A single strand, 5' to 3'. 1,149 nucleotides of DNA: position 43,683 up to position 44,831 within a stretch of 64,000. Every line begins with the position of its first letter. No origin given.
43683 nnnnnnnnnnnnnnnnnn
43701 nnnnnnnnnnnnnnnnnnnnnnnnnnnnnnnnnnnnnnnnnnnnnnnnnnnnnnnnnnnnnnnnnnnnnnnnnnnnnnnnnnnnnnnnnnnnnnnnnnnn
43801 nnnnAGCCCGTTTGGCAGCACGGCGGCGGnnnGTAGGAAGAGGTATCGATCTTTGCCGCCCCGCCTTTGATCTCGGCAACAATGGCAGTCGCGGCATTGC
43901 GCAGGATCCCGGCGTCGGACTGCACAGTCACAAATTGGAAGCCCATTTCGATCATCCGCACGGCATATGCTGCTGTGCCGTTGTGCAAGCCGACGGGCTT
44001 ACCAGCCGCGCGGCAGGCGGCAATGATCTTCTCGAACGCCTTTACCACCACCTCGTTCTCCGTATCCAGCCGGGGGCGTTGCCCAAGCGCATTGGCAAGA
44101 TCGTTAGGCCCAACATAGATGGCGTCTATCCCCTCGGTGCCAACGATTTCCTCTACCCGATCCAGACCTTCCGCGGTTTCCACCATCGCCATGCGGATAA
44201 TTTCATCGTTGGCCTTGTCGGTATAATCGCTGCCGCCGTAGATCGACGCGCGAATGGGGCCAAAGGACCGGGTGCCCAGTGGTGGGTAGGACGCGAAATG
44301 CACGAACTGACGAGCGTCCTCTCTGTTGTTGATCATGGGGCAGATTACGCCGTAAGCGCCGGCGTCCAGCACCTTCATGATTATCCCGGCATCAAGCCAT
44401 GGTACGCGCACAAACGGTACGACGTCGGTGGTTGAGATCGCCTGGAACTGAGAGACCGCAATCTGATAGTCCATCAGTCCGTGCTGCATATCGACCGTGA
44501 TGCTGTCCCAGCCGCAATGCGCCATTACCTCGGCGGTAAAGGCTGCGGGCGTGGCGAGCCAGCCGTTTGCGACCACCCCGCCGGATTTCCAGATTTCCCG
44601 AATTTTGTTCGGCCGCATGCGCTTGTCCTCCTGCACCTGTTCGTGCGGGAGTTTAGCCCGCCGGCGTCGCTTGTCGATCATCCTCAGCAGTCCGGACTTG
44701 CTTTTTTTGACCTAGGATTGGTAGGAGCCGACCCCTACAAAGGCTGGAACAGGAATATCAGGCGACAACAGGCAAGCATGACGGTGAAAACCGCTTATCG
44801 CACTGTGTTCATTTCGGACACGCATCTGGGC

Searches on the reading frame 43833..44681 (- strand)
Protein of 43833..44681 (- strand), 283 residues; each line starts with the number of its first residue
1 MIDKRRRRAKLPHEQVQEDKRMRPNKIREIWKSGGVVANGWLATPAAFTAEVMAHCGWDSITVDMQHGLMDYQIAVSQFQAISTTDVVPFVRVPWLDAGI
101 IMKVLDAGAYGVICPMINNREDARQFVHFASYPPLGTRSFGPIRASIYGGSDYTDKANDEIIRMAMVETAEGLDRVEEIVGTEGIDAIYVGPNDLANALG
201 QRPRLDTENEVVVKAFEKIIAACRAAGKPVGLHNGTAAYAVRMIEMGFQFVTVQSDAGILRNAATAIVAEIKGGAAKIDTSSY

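Call 32: search_protein_families(library=pfam, proteins=[window:43833-44681:-], max_evalue=0.00001)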
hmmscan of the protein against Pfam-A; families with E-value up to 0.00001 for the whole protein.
window:43833-44681:- (283 aa): 1 family
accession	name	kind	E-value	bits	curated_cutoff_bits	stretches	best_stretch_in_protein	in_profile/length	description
PF03328.21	HpcH_HpaI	-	8.3e-34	117.2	25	1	41-262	5-220/221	HpcH/HpaI aldolase/citrate lyase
